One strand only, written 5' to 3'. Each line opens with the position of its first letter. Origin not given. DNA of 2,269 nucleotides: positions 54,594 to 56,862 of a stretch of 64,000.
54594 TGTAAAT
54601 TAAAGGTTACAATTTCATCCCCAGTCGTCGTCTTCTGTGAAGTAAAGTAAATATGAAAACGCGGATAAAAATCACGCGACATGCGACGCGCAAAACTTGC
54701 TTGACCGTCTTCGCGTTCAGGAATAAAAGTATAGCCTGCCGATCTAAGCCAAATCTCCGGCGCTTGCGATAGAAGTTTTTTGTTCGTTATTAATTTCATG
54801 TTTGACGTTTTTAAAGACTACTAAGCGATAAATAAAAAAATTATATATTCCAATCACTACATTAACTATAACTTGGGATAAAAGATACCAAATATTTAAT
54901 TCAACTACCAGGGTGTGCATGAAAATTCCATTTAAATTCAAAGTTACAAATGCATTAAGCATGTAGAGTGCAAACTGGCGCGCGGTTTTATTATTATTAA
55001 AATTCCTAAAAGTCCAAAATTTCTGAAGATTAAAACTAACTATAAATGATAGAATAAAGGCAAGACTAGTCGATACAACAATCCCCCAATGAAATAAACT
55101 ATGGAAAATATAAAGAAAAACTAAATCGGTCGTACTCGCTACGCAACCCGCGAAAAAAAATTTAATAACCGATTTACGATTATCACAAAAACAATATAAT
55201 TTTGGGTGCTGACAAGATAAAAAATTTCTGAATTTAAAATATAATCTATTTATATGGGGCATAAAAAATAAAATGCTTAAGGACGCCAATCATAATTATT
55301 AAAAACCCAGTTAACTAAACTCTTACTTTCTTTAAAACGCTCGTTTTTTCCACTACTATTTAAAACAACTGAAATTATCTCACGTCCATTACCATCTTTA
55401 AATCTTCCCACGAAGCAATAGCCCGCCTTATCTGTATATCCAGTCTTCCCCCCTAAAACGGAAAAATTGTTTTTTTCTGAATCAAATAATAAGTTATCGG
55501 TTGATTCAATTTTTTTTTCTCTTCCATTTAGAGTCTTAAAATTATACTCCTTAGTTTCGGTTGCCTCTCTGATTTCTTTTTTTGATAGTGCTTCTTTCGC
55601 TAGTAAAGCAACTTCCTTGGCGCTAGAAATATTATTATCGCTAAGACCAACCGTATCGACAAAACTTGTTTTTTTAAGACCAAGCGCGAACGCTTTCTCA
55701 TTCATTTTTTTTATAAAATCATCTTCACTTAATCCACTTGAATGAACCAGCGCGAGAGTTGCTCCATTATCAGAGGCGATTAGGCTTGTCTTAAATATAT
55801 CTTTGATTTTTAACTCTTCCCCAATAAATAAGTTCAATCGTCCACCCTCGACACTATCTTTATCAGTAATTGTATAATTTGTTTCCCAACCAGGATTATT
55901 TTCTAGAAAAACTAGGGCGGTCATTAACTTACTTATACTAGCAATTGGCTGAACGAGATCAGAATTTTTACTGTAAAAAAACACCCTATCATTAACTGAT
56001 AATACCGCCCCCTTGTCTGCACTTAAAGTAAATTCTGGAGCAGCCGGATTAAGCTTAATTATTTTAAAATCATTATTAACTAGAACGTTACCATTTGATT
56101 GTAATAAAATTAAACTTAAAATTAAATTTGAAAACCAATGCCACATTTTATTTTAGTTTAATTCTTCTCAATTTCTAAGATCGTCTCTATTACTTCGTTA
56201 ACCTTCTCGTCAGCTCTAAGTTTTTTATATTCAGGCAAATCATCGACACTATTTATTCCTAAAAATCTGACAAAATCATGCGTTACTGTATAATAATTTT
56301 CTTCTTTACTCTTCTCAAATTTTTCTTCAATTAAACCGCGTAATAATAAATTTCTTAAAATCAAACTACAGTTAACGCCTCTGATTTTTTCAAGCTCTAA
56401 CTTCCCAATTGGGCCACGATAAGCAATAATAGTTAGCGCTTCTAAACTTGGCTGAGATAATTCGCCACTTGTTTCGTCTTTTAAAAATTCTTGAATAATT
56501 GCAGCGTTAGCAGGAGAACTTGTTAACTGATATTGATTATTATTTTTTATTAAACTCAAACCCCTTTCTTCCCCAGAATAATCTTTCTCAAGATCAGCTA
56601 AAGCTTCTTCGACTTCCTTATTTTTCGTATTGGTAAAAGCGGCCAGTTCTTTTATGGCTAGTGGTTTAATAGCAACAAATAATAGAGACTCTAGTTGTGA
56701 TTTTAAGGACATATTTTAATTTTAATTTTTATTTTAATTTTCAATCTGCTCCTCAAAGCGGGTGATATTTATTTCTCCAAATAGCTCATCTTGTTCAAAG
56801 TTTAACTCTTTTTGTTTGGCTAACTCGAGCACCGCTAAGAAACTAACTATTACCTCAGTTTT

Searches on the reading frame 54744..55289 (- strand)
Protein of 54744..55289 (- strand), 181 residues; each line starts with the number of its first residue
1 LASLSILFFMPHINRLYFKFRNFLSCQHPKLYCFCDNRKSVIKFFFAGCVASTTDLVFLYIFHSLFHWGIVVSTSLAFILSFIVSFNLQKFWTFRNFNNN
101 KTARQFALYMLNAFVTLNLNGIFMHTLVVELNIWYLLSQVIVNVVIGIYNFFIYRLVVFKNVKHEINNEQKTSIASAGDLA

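Call 65: search_protein_families(library=pfam, proteins=[window:54744-55289:-], max_evalue=0.001)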
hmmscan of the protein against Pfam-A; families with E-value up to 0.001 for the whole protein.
window:54744-55289:- (181 aa): 1 family
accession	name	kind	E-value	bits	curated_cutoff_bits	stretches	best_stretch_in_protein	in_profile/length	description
PF04138.20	GtrA_DPMS_TM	-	3.2e-15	56.8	26.1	1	43-159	1-117/117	GtrA/DPMS, transmembrane domain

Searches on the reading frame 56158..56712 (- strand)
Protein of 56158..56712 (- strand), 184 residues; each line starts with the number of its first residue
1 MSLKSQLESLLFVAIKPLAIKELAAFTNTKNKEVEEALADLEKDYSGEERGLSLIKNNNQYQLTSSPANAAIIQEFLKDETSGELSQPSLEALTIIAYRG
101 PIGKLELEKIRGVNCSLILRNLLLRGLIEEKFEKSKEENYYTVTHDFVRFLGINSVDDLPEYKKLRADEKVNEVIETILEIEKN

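Call 65: search_protein_families(library=pfam, proteins=[window:56158-56712:-], max_evalue=0.001)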
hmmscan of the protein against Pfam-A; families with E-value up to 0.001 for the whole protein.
window:56158-56712:- (184 aa): 1 family
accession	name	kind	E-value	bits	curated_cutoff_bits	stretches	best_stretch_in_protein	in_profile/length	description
PF04079.22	SMC_ScpB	-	2.6e-43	147.8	27.4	1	6-161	2-159/160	Segregation and condensation complex subunit ScpB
